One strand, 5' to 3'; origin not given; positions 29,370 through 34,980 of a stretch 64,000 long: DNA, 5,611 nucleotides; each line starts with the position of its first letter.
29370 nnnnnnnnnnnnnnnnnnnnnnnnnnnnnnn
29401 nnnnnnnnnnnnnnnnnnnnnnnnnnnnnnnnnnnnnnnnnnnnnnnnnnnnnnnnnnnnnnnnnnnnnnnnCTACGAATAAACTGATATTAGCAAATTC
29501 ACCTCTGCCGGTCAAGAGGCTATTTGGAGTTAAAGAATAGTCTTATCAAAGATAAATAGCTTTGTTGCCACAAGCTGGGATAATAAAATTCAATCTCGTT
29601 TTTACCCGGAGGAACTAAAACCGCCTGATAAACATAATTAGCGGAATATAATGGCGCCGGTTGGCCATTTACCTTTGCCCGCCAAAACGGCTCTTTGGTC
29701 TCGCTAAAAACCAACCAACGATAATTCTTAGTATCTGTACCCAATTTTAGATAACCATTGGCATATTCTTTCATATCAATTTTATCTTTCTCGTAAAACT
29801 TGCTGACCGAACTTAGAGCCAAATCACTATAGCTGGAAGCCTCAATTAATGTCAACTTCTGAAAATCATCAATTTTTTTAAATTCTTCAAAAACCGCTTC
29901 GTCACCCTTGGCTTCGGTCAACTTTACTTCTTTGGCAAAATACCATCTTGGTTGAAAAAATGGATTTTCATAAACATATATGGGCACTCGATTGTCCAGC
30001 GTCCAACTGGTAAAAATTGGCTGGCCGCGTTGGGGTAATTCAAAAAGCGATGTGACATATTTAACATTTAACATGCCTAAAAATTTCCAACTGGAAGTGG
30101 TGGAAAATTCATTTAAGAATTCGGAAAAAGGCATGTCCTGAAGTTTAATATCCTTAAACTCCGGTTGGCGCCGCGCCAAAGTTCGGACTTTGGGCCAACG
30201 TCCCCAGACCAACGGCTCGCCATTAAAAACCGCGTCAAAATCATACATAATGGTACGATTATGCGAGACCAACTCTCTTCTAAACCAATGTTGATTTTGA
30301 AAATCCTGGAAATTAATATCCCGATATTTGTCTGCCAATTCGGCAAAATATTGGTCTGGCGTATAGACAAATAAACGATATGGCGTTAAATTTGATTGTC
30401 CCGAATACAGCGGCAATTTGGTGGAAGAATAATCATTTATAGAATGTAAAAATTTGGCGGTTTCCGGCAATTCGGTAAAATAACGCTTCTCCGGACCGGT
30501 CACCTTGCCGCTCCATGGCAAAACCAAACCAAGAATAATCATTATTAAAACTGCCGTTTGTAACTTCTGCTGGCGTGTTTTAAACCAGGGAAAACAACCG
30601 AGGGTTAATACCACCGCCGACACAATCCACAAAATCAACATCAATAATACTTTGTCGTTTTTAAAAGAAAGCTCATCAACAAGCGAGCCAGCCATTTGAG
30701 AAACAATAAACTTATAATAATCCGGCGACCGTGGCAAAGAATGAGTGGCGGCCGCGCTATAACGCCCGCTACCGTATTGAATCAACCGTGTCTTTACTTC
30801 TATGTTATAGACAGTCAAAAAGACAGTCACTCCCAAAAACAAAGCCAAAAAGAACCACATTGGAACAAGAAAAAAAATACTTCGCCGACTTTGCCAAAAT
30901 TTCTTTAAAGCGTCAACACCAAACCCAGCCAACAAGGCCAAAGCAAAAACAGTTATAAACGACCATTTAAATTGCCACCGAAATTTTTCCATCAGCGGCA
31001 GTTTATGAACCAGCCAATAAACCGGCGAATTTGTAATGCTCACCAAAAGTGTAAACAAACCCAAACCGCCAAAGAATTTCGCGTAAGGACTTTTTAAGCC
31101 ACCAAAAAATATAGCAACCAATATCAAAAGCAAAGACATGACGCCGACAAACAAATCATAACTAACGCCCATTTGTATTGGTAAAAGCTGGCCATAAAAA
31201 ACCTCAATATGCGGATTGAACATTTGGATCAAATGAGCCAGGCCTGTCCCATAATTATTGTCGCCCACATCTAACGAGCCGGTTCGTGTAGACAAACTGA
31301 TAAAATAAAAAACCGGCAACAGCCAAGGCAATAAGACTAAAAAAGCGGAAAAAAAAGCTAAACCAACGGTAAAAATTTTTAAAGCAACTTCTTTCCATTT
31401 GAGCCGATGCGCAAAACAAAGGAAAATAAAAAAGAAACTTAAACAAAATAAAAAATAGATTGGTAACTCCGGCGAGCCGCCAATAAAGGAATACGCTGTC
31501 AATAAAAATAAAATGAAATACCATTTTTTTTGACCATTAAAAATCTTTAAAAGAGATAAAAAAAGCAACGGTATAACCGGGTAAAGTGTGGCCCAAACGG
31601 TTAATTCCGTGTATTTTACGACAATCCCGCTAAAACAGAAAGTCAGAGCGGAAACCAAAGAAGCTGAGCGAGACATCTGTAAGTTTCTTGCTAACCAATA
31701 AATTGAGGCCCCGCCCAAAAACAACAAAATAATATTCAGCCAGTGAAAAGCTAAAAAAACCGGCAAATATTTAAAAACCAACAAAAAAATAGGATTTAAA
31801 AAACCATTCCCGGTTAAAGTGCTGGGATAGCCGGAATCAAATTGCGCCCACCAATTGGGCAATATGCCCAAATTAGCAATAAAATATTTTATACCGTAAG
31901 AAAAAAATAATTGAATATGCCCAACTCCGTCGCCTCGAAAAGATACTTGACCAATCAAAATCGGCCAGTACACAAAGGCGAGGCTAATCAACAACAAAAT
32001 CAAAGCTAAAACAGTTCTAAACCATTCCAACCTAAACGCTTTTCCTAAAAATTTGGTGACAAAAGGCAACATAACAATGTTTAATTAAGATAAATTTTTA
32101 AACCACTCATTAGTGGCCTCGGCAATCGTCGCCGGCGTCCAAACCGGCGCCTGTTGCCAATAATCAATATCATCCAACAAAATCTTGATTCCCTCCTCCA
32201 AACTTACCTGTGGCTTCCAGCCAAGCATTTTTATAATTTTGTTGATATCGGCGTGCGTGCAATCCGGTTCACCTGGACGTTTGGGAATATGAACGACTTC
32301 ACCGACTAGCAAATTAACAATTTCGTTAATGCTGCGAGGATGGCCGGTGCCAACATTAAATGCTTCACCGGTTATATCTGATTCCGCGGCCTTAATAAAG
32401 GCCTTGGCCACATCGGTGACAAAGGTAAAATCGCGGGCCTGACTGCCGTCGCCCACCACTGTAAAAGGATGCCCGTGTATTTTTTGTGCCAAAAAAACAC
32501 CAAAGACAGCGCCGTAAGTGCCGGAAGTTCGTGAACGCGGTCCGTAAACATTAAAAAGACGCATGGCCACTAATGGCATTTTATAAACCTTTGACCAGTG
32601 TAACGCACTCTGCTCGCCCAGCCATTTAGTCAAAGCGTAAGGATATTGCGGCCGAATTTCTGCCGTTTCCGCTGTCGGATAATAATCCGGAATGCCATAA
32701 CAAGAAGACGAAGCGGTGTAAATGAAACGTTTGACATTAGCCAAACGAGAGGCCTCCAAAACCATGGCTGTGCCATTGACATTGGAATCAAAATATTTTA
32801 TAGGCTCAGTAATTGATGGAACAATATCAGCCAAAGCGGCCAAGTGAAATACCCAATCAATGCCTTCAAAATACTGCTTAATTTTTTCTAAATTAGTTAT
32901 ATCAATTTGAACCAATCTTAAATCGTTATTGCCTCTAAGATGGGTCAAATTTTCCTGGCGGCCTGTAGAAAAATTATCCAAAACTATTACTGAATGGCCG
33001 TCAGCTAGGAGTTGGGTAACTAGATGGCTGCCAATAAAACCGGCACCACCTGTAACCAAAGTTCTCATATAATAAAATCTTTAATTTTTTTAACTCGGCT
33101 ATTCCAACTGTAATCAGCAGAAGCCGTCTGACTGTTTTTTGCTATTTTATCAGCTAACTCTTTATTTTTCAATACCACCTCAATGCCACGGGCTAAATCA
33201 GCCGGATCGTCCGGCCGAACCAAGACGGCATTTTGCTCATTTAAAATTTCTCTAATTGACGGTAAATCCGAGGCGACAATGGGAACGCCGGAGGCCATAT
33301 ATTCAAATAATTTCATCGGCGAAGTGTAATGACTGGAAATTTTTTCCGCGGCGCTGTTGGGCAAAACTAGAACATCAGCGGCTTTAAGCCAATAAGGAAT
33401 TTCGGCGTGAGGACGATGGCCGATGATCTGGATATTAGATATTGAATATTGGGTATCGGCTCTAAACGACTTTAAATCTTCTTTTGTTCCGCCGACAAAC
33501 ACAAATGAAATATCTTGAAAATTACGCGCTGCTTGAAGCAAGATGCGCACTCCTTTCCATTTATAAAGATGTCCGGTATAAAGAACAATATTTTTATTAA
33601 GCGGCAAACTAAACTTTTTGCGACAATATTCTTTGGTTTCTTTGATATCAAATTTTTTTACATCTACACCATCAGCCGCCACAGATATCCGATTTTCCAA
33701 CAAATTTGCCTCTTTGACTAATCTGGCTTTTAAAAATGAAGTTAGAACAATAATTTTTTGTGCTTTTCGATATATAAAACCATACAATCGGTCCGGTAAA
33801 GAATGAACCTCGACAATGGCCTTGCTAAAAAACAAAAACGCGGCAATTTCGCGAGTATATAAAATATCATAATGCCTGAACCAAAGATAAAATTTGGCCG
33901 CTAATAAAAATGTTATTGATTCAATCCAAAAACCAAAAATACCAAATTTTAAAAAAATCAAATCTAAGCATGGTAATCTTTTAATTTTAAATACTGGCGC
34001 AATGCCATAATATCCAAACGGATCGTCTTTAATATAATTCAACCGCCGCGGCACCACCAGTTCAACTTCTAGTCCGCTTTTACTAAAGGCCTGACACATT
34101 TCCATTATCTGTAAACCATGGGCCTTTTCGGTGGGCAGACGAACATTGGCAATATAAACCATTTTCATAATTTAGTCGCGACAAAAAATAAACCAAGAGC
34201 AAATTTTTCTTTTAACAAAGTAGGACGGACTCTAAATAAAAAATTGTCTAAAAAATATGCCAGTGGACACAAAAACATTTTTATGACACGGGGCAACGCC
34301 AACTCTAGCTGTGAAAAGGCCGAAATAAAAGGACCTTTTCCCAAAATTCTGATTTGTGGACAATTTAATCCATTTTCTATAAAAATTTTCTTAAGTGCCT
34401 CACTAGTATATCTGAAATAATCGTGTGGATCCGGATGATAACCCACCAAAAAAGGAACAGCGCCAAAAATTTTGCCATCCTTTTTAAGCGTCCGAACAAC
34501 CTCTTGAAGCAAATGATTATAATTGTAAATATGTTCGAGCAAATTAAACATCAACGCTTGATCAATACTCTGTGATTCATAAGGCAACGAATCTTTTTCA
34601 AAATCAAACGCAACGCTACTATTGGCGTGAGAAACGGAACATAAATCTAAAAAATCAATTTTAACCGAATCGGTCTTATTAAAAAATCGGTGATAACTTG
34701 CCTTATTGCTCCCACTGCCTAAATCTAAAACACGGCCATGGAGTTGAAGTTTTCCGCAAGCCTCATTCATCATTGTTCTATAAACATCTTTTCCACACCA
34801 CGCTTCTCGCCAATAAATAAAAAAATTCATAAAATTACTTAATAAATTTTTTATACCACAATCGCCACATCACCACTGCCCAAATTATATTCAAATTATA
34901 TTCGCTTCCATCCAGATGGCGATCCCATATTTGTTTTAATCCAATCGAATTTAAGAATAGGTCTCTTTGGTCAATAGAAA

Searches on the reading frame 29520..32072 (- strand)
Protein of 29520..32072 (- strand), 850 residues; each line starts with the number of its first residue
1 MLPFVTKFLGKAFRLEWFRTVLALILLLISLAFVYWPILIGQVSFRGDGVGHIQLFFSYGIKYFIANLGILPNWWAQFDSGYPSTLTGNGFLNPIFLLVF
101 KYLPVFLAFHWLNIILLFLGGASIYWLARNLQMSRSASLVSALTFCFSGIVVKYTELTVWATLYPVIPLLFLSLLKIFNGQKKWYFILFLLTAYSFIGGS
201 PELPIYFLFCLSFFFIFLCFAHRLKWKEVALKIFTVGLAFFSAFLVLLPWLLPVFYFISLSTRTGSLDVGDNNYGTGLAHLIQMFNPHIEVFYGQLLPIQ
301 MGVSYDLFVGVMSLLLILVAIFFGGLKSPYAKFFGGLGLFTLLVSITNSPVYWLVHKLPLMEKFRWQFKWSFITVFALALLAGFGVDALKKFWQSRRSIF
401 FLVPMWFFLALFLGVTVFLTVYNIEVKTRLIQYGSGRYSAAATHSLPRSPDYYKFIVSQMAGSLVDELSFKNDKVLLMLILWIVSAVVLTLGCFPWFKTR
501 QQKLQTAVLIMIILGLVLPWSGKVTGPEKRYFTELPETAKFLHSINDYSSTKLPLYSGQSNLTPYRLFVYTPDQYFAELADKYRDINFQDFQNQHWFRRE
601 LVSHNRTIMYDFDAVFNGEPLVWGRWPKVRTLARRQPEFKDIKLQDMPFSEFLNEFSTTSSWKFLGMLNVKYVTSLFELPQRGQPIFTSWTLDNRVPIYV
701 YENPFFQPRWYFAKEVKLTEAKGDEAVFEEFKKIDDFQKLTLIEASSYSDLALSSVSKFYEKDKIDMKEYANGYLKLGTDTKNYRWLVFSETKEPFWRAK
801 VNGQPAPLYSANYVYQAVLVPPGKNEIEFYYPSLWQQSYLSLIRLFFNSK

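Call 66: search_protein_families(library=pfam, proteins=[window:29520-32072:-], max_evalue=0.00001)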
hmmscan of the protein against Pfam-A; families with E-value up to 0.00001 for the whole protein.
window:29520-32072:- (850 aa): 1 family
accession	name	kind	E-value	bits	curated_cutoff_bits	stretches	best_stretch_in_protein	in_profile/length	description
PF09586.16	YfhO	-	1.5e-15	57.1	28.5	1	95-516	78-434/835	Bacterial membrane protein YfhO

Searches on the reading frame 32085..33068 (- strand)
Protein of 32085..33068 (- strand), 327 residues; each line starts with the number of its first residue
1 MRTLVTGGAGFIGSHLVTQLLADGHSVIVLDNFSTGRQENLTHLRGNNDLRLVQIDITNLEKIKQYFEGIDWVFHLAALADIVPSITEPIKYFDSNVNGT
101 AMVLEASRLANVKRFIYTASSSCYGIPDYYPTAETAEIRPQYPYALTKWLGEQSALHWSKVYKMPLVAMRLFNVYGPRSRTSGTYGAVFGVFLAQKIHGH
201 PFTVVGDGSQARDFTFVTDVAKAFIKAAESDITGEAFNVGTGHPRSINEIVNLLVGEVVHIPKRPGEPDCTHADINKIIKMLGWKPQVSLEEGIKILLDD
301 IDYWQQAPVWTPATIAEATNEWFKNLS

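Call 66: search_protein_families(library=pfam, proteins=[window:32085-33068:-], max_evalue=0.00001)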
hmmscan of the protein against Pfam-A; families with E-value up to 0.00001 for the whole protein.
window:32085-33068:- (327 aa): 9 families
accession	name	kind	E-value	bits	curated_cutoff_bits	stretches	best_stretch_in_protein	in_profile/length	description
PF01370.27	Epimerase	-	1.2e-60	205.4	20.9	1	4-240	2-240/240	NAD dependent epimerase/dehydratase family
PF16363.11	GDP_Man_Dehyd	-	2.5e-59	201.8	27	1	4-295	1-330/332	GDP-mannose 4,6 dehydratase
PF01073.25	3Beta_HSD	-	3.2e-25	89.1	22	1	4-229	1-230/280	3-beta hydroxysteroid dehydrogenase/isomerase family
PF02719.21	Polysacc_synt_2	-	3.9e-17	62.8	20.2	1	4-257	2-245/293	Polysaccharide biosynthesis protein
PF04321.23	RmlD_sub_bind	-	1.6e-13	50.8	27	1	1-241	1-209/287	RmlD substrate binding domain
PF13460.12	NAD_binding_10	-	8.3e-13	49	27.2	1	7-138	1-117/184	NAD(P)H-binding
PF07993.18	NAD_binding_4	-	9.9e-13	48.3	20.1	1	61-182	80-214/258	Male sterility protein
PF05368.20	NmrA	-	1.5e-06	28.5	27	1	4-119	6-106/298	NmrA-like family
PF00106.31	adh_short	-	3.9e-06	26.9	26.6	1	4-70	4-71/195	short chain dehydrogenase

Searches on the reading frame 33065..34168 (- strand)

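Call 66: search_protein_families(library=pfam, proteins=[window:33065-34168:-], max_evalue=0.00001)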
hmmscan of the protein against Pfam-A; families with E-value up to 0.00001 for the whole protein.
window:33065-34168:- (367 aa): 3 families
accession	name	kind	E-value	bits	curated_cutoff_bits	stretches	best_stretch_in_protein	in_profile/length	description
PF00534.26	Glycos_transf_1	-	6.8e-27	94.5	26.4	1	183-347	6-170/172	Glycosyl transferases group 1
PF13692.12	Glyco_trans_1_4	-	8.7e-25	88.1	27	1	193-335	2-142/142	Glycosyl transferases group 1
PF13524.12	Glyco_trans_1_2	-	6.5e-15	55.8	25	1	208-363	3-143/144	Glycosyl transferase-like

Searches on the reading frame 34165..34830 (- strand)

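Call 66: search_protein_families(library=pfam, proteins=[window:34165-34830:-], max_evalue=0.00001)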
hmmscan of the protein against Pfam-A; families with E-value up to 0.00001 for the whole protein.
window:34165-34830:- (221 aa): 2 families
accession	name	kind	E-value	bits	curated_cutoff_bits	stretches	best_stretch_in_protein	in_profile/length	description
PF13489.12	Methyltransf_23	-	2e-08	34.6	27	1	22-127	14-120/164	Methyltransferase domain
PF08241.18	Methyltransf_11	-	5.6e-07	30.6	21.2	1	67-122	37-94/95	Methyltransferase domain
